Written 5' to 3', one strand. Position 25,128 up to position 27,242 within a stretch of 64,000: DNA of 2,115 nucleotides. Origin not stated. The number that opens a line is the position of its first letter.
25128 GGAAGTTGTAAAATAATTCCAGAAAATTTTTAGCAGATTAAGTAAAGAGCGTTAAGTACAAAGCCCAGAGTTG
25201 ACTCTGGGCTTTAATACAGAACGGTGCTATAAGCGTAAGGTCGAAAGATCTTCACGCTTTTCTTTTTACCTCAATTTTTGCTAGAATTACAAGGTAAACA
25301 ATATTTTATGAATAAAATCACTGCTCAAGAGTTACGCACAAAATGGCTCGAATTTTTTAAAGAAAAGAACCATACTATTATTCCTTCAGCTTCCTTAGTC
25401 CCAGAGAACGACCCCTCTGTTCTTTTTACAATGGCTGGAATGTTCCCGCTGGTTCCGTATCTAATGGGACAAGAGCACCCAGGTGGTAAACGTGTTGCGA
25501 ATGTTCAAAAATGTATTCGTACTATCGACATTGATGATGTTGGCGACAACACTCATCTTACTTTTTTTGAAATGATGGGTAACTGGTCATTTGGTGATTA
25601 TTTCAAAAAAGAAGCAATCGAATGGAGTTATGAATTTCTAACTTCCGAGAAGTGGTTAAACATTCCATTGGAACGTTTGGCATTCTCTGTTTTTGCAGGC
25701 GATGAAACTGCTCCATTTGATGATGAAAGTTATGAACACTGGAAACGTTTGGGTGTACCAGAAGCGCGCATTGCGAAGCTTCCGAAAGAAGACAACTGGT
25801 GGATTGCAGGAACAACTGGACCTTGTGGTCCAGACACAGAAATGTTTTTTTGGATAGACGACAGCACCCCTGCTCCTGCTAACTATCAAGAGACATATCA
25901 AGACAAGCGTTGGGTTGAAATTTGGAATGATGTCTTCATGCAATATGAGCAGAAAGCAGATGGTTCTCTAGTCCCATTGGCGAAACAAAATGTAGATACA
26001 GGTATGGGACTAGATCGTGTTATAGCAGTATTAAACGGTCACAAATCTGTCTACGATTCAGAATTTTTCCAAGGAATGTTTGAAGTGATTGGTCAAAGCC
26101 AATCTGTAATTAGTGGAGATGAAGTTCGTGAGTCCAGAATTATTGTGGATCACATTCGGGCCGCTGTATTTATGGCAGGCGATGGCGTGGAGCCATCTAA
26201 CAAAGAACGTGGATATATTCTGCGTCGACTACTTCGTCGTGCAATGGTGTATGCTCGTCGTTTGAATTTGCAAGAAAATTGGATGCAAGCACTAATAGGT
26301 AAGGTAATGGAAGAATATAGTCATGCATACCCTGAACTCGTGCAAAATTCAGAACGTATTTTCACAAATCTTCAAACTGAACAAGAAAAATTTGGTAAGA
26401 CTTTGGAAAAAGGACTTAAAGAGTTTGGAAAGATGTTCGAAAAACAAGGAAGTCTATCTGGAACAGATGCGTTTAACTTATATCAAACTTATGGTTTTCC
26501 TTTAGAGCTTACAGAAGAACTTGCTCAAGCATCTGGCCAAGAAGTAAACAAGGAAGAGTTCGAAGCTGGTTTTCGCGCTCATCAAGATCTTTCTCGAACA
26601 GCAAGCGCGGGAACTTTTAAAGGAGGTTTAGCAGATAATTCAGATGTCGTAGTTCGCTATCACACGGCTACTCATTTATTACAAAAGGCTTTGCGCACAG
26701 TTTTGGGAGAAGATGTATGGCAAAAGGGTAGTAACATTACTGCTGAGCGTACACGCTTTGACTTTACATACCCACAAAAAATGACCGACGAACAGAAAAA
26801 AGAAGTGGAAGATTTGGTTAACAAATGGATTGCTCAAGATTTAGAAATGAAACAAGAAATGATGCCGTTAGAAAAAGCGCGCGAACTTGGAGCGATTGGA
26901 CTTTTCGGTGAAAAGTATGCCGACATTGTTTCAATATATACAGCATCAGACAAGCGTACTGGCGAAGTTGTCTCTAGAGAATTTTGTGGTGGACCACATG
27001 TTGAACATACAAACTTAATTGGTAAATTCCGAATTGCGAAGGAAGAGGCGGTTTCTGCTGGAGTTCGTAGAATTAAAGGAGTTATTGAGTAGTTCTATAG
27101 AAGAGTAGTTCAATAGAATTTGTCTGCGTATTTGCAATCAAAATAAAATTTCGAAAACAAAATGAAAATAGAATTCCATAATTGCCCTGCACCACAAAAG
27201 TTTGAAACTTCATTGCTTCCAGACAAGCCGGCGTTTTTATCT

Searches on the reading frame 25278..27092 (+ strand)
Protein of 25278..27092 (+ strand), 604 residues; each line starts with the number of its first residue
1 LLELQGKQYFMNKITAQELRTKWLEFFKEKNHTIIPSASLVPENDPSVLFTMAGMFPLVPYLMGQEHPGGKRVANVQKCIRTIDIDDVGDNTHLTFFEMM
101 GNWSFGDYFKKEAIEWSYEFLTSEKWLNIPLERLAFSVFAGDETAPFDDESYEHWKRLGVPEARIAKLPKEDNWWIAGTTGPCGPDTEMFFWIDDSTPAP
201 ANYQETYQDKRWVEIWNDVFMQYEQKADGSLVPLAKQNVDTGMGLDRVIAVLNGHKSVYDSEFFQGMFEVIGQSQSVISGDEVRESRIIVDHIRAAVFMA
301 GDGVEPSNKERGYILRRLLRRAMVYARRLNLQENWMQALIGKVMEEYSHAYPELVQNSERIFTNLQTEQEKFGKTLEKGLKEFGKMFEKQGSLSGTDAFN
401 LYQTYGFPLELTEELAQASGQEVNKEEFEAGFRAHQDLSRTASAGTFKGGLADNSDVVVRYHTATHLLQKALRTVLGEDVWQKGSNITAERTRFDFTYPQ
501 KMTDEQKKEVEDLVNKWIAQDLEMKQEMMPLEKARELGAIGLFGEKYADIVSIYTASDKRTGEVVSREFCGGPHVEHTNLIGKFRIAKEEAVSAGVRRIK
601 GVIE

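Call 34: search_protein_families(library=pfam, proteins=[window:25278-27092:+], max_evalue=0.001)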
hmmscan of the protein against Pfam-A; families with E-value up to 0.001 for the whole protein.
window:25278-27092:+ (604 aa): 2 families
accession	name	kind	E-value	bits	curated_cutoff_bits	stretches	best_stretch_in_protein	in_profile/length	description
PF01411.24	tRNA-synt_2c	-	1.6e-136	456.5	30.3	1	18-465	1-452/552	tRNA synthetases class II (A)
PF07973.19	tRNA_SAD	-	2.3e-12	47.1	24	1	552-599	2-43/44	Threonyl and Alanyl tRNA synthetase second additional domain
